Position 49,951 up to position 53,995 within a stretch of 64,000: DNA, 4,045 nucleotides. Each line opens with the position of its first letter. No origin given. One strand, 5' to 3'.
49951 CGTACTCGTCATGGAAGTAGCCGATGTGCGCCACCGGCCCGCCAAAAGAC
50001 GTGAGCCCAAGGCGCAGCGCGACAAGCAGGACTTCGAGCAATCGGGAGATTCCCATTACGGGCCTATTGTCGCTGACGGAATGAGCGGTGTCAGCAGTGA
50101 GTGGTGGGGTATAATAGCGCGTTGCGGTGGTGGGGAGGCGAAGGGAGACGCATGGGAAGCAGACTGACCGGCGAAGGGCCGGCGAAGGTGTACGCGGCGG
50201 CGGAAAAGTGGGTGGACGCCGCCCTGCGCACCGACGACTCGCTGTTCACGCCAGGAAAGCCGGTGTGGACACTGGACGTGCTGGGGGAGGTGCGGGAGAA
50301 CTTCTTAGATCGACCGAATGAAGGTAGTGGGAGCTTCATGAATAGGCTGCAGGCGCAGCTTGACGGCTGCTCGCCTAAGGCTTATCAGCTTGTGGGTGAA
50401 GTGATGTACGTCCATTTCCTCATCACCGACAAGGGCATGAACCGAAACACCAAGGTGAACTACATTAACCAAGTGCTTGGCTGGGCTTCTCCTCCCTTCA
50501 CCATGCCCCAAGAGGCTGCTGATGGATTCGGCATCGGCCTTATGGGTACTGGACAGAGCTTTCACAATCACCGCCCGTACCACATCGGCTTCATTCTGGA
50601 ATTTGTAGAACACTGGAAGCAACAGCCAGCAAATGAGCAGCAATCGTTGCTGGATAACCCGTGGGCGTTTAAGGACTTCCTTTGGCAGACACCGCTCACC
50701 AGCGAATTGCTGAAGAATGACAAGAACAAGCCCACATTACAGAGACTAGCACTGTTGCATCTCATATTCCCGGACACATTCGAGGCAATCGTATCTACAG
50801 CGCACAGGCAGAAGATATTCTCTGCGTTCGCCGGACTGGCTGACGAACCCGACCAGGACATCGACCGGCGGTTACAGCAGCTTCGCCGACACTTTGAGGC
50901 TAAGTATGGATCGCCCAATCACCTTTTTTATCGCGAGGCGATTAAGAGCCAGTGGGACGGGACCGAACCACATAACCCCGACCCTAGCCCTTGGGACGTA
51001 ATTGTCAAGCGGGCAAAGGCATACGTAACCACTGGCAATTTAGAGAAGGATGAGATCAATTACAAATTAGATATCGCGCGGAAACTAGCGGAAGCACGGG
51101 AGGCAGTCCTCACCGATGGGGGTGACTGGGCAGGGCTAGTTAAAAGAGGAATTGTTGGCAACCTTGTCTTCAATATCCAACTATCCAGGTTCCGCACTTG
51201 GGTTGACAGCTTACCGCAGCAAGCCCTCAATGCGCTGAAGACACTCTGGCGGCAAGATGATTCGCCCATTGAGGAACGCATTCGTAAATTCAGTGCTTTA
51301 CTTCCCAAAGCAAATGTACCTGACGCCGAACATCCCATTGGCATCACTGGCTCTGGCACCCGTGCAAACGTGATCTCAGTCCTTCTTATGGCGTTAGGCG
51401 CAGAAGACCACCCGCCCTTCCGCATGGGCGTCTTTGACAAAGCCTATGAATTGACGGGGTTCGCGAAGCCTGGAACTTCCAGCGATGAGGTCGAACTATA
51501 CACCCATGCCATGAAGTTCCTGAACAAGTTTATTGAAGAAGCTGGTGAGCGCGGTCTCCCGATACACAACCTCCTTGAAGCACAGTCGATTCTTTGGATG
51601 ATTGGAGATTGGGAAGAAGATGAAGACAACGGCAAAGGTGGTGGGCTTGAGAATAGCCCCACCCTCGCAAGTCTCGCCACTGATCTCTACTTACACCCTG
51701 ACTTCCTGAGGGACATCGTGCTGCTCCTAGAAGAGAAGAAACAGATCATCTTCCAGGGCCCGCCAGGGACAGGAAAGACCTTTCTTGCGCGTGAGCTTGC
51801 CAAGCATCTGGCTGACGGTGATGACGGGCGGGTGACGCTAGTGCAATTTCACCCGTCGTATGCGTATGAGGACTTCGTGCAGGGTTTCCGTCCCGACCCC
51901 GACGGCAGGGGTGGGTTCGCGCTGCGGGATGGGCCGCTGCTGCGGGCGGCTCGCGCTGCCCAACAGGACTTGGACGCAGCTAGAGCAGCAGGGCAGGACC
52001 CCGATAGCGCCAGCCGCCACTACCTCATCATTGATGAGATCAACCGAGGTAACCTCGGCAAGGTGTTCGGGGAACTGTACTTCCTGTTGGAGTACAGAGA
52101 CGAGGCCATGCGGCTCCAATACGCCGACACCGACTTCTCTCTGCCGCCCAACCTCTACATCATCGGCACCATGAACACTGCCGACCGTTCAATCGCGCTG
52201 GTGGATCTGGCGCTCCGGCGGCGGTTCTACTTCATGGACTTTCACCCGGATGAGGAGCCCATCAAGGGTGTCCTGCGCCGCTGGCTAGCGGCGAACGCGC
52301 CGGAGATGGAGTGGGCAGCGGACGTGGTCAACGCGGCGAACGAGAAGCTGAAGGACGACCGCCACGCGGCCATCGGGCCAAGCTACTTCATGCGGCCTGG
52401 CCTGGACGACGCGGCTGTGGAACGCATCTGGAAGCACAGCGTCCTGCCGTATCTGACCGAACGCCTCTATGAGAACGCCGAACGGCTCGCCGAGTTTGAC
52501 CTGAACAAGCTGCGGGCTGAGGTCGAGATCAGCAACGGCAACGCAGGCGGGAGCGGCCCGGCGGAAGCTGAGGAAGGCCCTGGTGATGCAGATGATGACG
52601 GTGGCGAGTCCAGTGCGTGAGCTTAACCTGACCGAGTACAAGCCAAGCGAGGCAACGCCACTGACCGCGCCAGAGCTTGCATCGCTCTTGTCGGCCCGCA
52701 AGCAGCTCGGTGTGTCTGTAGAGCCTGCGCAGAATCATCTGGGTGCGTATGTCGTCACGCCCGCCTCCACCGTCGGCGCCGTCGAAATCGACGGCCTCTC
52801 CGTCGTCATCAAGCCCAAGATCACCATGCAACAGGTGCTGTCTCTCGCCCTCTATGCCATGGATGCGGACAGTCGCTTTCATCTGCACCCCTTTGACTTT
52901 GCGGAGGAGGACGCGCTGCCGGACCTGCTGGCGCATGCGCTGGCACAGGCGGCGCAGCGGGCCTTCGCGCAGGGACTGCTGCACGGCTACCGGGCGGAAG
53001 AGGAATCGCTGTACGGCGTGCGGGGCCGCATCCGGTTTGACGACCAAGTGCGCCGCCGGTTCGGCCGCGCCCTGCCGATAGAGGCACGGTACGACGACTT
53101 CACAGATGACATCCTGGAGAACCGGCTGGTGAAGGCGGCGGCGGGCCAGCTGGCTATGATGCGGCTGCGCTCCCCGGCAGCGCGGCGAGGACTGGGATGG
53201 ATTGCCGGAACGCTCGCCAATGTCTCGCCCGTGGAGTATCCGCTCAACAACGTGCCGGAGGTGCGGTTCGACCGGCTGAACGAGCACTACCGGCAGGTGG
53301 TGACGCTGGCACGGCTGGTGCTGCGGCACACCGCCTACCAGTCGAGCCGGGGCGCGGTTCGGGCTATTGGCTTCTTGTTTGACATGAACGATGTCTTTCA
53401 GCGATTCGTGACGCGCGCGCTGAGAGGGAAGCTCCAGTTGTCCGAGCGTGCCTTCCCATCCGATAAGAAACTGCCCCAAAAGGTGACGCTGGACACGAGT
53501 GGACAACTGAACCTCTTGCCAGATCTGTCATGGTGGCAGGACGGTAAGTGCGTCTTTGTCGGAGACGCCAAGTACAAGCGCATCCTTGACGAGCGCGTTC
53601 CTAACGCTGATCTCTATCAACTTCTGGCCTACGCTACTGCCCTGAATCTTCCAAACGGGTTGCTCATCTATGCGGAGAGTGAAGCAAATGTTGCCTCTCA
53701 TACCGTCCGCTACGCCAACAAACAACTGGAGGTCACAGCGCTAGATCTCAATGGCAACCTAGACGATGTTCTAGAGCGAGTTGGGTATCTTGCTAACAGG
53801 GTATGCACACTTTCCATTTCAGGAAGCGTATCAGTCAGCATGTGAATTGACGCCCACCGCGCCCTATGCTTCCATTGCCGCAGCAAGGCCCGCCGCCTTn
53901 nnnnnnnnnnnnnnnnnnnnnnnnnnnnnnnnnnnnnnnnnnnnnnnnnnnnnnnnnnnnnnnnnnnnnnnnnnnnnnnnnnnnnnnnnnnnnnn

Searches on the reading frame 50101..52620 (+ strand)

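Call 46: search_protein_families(library=pfam, proteins=[window:50101-52620:+], max_evalue=0.0001)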
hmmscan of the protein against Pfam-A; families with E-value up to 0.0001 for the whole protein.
window:50101-52620:+ (839 aa): 4 families
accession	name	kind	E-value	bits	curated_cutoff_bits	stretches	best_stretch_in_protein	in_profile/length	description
PF07728.20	AAA_5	-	1.7e-22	80.3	22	1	549-709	2-139/139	AAA domain (dynein-related subfamily)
PF20720.3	nSTAND3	-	1.6e-05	25.1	27.2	1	534-575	5-44/155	Novel STAND NTPase 3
PF13401.12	AAA_22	-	1.8e-05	25.5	27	1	547-664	6-109/130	AAA domain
PF00004.35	AAA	-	8.9e-05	23.4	21.2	0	549-589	1-35/131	ATPase family associated with various cellular activities (AAA)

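Call 69: search_protein_families(library=padloc, proteins=[window:50101-52620:+], max_evalue=0.00001)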
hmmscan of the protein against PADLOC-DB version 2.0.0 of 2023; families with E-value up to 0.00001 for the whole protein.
window:50101-52620:+ (839 aa): 3 families
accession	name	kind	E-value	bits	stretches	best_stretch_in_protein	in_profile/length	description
PDLC03448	REase_II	-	7.5e-14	48.8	1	440-598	347-499/857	Type II restriction enzyme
PDLC03547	REase_II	-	6.8e-11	39.4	1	543-710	261-439/585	Type II restriction enzyme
PDLC04140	mad8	-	9.1e-06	23.4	0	536-613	17-70/314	mads_8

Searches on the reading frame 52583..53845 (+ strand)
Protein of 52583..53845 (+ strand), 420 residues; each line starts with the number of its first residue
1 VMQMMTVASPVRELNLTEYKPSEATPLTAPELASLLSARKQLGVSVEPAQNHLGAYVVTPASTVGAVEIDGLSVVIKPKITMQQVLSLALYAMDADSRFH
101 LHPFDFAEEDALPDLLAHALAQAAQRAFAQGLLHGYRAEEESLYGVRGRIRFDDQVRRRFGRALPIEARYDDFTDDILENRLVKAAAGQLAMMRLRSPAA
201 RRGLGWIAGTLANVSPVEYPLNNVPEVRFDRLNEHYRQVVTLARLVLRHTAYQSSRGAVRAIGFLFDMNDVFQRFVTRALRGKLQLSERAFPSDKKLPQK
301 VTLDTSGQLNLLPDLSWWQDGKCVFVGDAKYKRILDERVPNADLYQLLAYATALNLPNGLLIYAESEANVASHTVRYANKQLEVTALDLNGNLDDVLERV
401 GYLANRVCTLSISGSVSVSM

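Call 46: search_protein_families(library=pfam, proteins=[window:52583-53845:+], max_evalue=0.0001)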
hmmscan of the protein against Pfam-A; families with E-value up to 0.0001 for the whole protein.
window:52583-53845:+ (420 aa): 1 family
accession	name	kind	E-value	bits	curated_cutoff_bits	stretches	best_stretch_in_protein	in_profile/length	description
PF10117.15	McrBC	-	7.7e-55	186.5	23.9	1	61-364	4-318/318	McrBC 5-methylcytosine restriction system component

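Call 69: search_protein_families(library=padloc, proteins=[window:52583-53845:+], max_evalue=0.00001)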
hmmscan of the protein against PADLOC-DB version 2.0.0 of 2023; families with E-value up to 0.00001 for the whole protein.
window:52583-53845:+ (420 aa): 0 families
